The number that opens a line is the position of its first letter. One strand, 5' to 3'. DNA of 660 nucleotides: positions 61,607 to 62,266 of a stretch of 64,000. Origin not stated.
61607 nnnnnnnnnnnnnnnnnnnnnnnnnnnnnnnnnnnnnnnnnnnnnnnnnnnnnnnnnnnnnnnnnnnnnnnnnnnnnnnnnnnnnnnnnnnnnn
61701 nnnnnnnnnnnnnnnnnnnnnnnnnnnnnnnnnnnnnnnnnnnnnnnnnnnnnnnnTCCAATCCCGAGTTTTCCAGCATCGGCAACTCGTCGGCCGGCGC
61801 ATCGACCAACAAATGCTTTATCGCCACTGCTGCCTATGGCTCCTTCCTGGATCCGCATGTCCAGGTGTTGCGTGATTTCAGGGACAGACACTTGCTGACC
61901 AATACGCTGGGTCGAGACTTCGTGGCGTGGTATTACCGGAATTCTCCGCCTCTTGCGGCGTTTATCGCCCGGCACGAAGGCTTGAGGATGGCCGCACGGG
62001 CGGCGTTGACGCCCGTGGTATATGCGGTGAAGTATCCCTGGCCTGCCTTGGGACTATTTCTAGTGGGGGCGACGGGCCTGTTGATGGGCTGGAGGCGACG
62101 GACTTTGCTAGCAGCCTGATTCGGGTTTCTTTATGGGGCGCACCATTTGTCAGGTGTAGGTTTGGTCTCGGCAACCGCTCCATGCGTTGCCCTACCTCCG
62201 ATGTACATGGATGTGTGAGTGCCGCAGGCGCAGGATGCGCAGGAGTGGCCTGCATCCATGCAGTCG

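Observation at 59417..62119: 900-aa secreted protein combining HAF repeats, BNR/Asp-box propeller, DUF11 and a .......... C-terminal box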

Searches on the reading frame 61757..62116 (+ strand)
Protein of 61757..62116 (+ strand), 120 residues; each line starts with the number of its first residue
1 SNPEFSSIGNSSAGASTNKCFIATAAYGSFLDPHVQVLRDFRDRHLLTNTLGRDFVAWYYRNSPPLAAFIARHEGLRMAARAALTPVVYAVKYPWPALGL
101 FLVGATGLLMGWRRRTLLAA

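Call 7: find_homologous_proteins(query=window:61757-62116:+, max_evalue=0.001)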
Query seq(120 aa) (120 aa): 104 proteins with E <= 0.001 among 169 candidates.
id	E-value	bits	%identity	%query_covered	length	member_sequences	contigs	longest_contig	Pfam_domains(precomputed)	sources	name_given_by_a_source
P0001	2.6e-35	139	64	88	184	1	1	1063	-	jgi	jgi:hypothetical protein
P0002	4.5e-33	132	65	88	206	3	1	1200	PF18370.8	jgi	jgi:hypothetical protein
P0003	1.5e-32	130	58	82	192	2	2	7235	-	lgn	-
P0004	1.8e-32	130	61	87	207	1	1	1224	-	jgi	jgi:hypothetical protein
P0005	3.1e-32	129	66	71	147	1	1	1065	-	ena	-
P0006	4.2e-32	129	59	92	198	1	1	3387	-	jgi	-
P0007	8.5e-32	128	66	82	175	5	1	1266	PF01436.28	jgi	jgi:hypothetical protein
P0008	2.2e-31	126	56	88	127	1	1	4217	-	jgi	jgi:hypothetical protein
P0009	4.2e-31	125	61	81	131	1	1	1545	-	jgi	jgi:hypothetical protein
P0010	8.8e-31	124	63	78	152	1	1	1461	-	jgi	jgi:hypothetical protein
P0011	1.2e-30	124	61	86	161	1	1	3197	-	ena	-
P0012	2.1e-30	123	59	80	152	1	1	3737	-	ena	-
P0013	2.2e-30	123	62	78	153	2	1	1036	-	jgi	jgi:hypothetical protein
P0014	5.0e-30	122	69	69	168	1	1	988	-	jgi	jgi:hypothetical protein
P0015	5.7e-30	122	67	75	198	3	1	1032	-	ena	-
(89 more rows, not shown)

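Call 18: find_related_loci(query=A1, collection=genome_contigs, flank=10000)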
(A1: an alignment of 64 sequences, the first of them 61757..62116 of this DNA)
Query A1 (120 aa) in genome_contigs; peptide patterns used: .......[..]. (x = any residue, [..] = any of these).
600 stretches matched a pattern (row limit reached: there are more); 593 encode a relative of the query (tblastn E <= 1e-3); the best 80 are kept; 80 distinct loci.
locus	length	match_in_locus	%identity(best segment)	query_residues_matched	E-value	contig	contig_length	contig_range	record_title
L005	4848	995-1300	62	14-116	6e-42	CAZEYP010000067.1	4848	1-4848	MAG TPA_asm: uncultured Nitrospirota bacterium isolate binchicken_co172_141 genome assembly, contig: NODE_17921_length_4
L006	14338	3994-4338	59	1-116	3e-39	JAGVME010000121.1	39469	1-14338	MAG: Gammaproteobacteria bacterium isolate SW_26 c_000000105038, whole genome shotgun sequence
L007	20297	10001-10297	60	20-118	5e-37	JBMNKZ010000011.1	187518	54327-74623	MAG: Bacillota bacterium isolate SBF912LR0HQ0055 contig_58297, whole genome shotgun sequence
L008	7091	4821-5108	61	20-115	7e-37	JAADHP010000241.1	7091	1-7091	MAG: Nitrospirota bacterium isolate M_MetaBat.199 contig-127_23285, whole genome shotgun sequence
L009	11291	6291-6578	65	19-115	1e-35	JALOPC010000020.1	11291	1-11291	MAG: Syntrophales bacterium isolate Prado119 scaffold_4785, whole genome shotgun sequence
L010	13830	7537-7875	59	3-116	1e-35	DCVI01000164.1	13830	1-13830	MAG TPA_asm: Syntrophaceae bacterium UBA2192 UBA2192_contig_13238, whole genome shotgun sequence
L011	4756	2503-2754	73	11-94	2e-35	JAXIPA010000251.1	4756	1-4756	MAG: Nitrospirota bacterium isolate Fractures_MAG_07 c_000000015351, whole genome shotgun sequence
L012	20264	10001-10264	64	18-107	3e-35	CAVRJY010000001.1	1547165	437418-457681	MAG: Nitrospirota bacterium isolate MFD01299.bin.1.245 genome assembly, contig: contig_11371, whole genome shotgun seque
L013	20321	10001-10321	50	5-117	1e-34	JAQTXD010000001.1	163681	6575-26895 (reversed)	MAG: Desulfuromonadaceae bacterium isolate STC_126 NODE_213_length_163681_cov_3.664245_Sandtown_C, whole genome shotgun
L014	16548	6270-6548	59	20-114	3e-34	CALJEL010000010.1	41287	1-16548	MAG: uncultured bacterium isolate S1_Bin_METABAT__318_1 genome assembly, contig: c_000003042556, whole genome shotgun se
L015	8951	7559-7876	60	10-115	2e-34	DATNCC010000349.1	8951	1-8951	MAG TPA_asm: Dongiaceae bacterium isolate SMAG_U11204 k141_1591332, whole genome shotgun sequence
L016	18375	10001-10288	64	19-115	7e-34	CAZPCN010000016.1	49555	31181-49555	MAG TPA_asm: uncultured Syntrophaceae bacterium isolate binchicken_co190_332 genome assembly, contig: NODE_1544_length_4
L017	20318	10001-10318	59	6-114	7e-34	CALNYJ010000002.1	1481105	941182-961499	MAG: uncultured Gammaproteobacteria bacterium isolate LOGT_bin.0117 genome assembly, contig: contig_8840, whole genome s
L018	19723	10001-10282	61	20-114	8e-34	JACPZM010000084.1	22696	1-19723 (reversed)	MAG: Candidatus Troglogloeales bacterium isolate NC_groundwater_889_Pr1_S2p5_48_16 Montesol18_S2p5_coassembly_scaffold_6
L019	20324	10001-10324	56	11-115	1e-33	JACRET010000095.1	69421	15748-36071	MAG: Deltaproteobacteria bacterium isolate NC_groundwater_1706_Pr3_B-0.1um_52_15 SR-2_scaffold_141_3515788, whole genome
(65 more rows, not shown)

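Call 22: predict_structure(alignment_id=A1)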
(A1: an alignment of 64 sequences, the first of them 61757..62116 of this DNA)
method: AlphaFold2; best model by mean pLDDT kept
length: 120 residues; sequences in the alignment: 64
mean_pLDDT: 84.8   pTM: 0.60
mean pLDDT of the five models: 84.8, 83.6, 83.3, 83.2, 83.1
residues with pLDDT >= 90: 77; 70-90: 23; 50-70: 10; < 50: 10
segments of 3 or more residues with pLDDT < 50: 9-14
pLDDT, mean of each block of 10 residues (from residue 1): 50 52 79 88 94 95 91 93 90 93 96 95
secondary structure, 60 per line:
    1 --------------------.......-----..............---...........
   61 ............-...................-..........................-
elements in order: H21-27 H33-46 H50-72 H74-92 H94-119

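Call 23: search_protein_representatives(alignment_id=A1)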
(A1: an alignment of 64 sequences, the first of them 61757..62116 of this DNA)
Query: 64 sequences, 157 profile positions. Proteins with E-value up to 0.001 (for the whole library): 31297; up to 1e-10: 24684; up to 1e-30: 4767. The best 150 are listed.
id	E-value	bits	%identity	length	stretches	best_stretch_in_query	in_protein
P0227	1.9e-98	342.6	-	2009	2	39-150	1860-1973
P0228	8.7e-67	239.8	-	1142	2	37-148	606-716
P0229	1.7e-55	203.1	-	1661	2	39-144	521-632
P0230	1.9e-52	193.2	-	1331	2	40-149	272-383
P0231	7.8e-50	184.7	-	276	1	18-149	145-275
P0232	1.6e-49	183.7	-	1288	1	18-150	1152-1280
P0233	1.6e-49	183.7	-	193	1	32-151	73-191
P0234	2.3e-49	183.2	-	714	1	8-150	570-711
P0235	7.3e-49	181.5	-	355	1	36-150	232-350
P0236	8.6e-49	181.3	-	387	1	26-148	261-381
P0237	9.1e-49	181.2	-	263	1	29-150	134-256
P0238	1.6e-48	180.4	-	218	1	29-150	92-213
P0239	2.1e-48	180.1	-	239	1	26-150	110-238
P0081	2.2e-48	180.0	-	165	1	20-147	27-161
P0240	2.5e-48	179.8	-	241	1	23-152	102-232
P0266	3.4e-47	176.1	-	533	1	40-150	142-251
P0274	4.4e-47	175.8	-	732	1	43-151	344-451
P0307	2.7e-46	173.2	-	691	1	30-153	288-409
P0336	6.5e-46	172.0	-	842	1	41-150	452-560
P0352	1.1e-45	171.2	-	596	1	23-150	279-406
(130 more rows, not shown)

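Call 25: search_protein_families(library=pfam, proteins=[P0266, P0274, P0307, P0336, P0352, P0228, P0229, P0230], max_evalue=0.001)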
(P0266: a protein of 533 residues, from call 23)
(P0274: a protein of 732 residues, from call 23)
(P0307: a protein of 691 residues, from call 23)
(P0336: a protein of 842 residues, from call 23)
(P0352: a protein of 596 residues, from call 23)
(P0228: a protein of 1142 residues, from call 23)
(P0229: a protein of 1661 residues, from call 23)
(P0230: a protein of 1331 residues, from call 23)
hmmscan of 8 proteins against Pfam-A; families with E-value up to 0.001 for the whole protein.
P0266 (533 aa): 1 family
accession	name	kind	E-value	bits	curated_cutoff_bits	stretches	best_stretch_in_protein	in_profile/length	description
PF11383.14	DUF3187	-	0.00086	19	24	0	350-479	137-265/320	Protein of unknown function (DUF3187)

P0274 (732 aa): 3 families
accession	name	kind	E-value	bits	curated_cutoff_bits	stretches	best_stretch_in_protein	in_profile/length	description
PF25174.1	Beta-prop_THOC3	-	2.6e-05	23.8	305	0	33-127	61-151/272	THOC3 beta-propeller domain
PF10282.15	Lactonase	-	0.0005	19.8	21.7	0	110-181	248-317/344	Lactonase, 7-bladed beta-propeller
PF08450.18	SGL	-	0.00091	19.3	26.3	0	187-278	125-225/246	SMP-30/Gluconolactonase/LRE-like region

P0307 (691 aa): 0 families

P0336 (842 aa): 2 families
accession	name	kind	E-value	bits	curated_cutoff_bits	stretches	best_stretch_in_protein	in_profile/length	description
PF13229.12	Beta_helix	-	6.7e-09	36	25.9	1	137-218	90-158/158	Right handed beta helix region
PF17161.10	DUF5123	-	1e-05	27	35.1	1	301-414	3-103/113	Domain of unknown function (DUF5123)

P0352 (596 aa): 3 families
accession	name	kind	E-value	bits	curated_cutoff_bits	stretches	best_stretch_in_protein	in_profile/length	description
PF13205.12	Big_5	-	9.1e-74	245.3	23.6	3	89-190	1-105/105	Bacterial Ig-like domain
PF19078.6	Big_12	-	2.8e-07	31.2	27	0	5-74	22-91/102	Bacterial Ig-like domain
PF04234.18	CopC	-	2.6e-06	28.8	23.3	0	202-277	5-73/92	CopC domain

P0228 (1142 aa): 0 families

P0229 (1661 aa): 0 families

P0230 (1331 aa): 0 families

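Call 27: fold_search(model_id=the predicted structure, library=pdb)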
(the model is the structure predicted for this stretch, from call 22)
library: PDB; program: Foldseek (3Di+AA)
matches with E <= 10: 1; with E <= 0.001: 0
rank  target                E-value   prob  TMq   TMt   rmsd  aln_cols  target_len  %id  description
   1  5i6f_B                9.9e+00  0.03  0.22  0.05  13.1       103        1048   11  Crystal structure of C-terminal variant 1 of Chaetomium thermophilum acetyl-CoA carboxylase (released 2016-04-20)

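Call 41: search_protein_families(library=ncbifam, proteins=[P0266, P0307, P0336], max_evalue=1)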
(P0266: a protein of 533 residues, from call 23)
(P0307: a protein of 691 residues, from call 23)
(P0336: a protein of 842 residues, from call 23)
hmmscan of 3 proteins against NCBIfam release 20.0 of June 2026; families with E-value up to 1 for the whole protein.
P0266 (533 aa): 5 families
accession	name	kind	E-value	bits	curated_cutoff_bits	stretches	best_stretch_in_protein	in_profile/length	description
NF041770.1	CFI_box_CTERM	domain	1.8e-32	110.9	40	1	156-224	1-69/69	CFI-box-CTERM domain-containing protein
TIGR02276.1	beta_rpt_yvtn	repeat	5e-08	32.8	27.85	2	39-64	1-27/42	beta-propeller repeat protein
NF033763.1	exchanger_TraB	exception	0.00012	20.2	700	1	296-526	46-289/522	outer membrane exchange protein TraB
NF052460.1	L-NosZ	equivalog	0.00054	18.6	700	1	3-127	51-179/480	clade III lactonase-type nitrous-oxide reductase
NF033908.1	AcfA_fam_omp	subfamily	0.14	11.5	100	0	324-353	172-201/217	AcfA family outer membrane beta-barrel protein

P0307 (691 aa): 3 families
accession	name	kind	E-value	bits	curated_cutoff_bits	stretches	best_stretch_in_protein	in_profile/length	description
NF041770.1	CFI_box_CTERM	domain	2.8e-31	107.2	40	1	312-380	1-69/69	CFI-box-CTERM domain-containing protein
NF033763.1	exchanger_TraB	exception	1.3e-10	39.9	700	1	426-686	17-291/522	outer membrane exchange protein TraB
NF050079.1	pilus_FilC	exception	0.0013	18.2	630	1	479-544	149-209/384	putative pilus system protein FilC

P0336 (842 aa): 3 families
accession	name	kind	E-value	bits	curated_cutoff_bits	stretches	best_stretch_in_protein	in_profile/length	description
NF041770.1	CFI_box_CTERM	domain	1.6e-32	111.2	40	1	465-533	1-69/69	CFI-box-CTERM domain-containing protein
NF041518.1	choice_anch_Q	domain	8.3e-08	32.4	25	1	406-449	16-57/58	choice-of-anchor Q domain-containing protein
NF033763.1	exchanger_TraB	exception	0.00073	17.6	700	1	644-807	87-259/522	outer membrane exchange protein TraB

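Call 45: search_protein_families(library=ncbifam, alignment_id=A3, max_evalue=0.0001)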
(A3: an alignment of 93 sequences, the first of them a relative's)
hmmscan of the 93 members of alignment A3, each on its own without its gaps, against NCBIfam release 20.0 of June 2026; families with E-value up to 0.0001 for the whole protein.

A. member 1, P0231 (276 aa): 1 family
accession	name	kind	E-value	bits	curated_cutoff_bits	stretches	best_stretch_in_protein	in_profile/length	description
NF041770.1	CFI_box_CTERM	domain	1.8e-33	114.1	40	1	181-249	1-69/69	CFI-box-CTERM domain-containing protein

B. families by the number of members that match (of 93 scanned): 52 families (the first 25 are shown)
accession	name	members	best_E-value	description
NF041770.1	CFI_box_CTERM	93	1.1e-33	CFI-box-CTERM domain-containing protein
NF012200.0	choice_anch_D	16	4.3e-68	choice-of-anchor D domain-containing protein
NF041766.1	choice_anch_U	12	1.9e-26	choice-of-anchor U domain-containing protein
NF041518.1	choice_anch_Q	7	4.7e-26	choice-of-anchor Q domain-containing protein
NF047494.1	Lepto_SBBP_lipo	5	8e-30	SBBP repeat beta-propeller lipoprotein, LipL53 family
NF041425.1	OS_HP2_seleno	5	9.5e-16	OS_HP2 family (seleno)protein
TIGR01451.2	B_ant_repeat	5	1.4e-15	DUF11 type repeat protein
TIGR02276.1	beta_rpt_yvtn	4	3.8e-68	beta-propeller repeat protein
NF041611.1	exoglucan_CbhB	4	6.4e-13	exoglucanase CbhB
TIGR03866.1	PQQ_ABC_repeats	3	1.3e-49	PQQ-dependent catabolism-associated beta-propeller protein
NF052340.1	hydrazine_beta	3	6.8e-38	hydrazine synthase subunit beta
NF052342.1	hydrazine_BC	3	2.4e-33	hydrazine synthase subunit beta-gamma fusion subunit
NF052280.1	7_blade_YncE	3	3e-21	7-bladed beta-propeller protein YncE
TIGR02608.1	delta_60_rpt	3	7.7e-16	delta-60 repeat domain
NF012211.1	tand_rpt_95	3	3e-09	tandem-95 repeat protein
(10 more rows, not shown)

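Call 55: search_solved_structures(query=A1, max_evalue=10)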
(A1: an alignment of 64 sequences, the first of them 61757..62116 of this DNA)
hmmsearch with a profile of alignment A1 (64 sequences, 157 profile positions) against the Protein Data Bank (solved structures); distinct sequences matched with E-value up to 10: 2.
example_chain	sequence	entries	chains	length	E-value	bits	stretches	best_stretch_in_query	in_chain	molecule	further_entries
5wxv_A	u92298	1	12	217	0.3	13.8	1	79-129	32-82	Isochorismate lyase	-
5xo1_A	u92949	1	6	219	0.31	13.8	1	79-129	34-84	Isochorismate lyase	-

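Call 64: search_protein_families(library=pfam, alignment_id=A4, max_evalue=0.001)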
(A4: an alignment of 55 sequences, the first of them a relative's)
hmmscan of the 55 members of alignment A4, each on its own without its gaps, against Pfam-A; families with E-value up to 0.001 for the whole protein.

A. member 1, L027:7385-8659:+ (425 aa): 1 family
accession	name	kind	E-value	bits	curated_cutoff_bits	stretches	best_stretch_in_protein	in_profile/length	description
PF06808.19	DctM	-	6.8e-120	401.1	23.8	1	6-414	2-413/413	Tripartite ATP-independent periplasmic transporter, DctM component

B. families by the number of members that match (of 55 scanned): 59 families (the first 25 are shown)
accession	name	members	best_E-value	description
PF01578.25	Cytochrom_C_asm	3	1.9e-36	Cytochrome C assembly protein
PF01757.29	Acyl_transf_3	3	1.4e-08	Acyltransferase domain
PF02405.21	MlaE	2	1.1e-75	Permease MlaE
PF07786.18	HGSNAT_cat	2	1.3e-65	Heparan-alpha-glucosaminide N-acetyltransferase, catalytic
PF07690.21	MFS_1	2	7e-57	Major Facilitator Superfamily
PF04143.19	Sulf_transp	2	3.2e-52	Sulphur transport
PF09721.15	Exosortase_EpsH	2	6.7e-49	Transmembrane exosortase (Exosortase_EpsH)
PF12704.14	MacB_PCD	2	1.5e-23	MacB-like periplasmic core domain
PF02687.27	FtsX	2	5.9e-19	FtsX-like permease C-terminal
PF02705.21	K_trans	1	8.9e-153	K+ potassium transporter integral membrane domain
PF06808.19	DctM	1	6.8e-120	Tripartite ATP-independent periplasmic transporter, DctM component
PF02554.20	CstA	1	7.2e-90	Carbon starvation protein CstA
PF13440.11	Polysacc_synt_3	1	6.3e-77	Polysaccharide biosynthesis protein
PF03023.19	MurJ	1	7.2e-69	Lipid II flippase MurJ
PF03379.19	CcmB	1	2.4e-67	CcmB protein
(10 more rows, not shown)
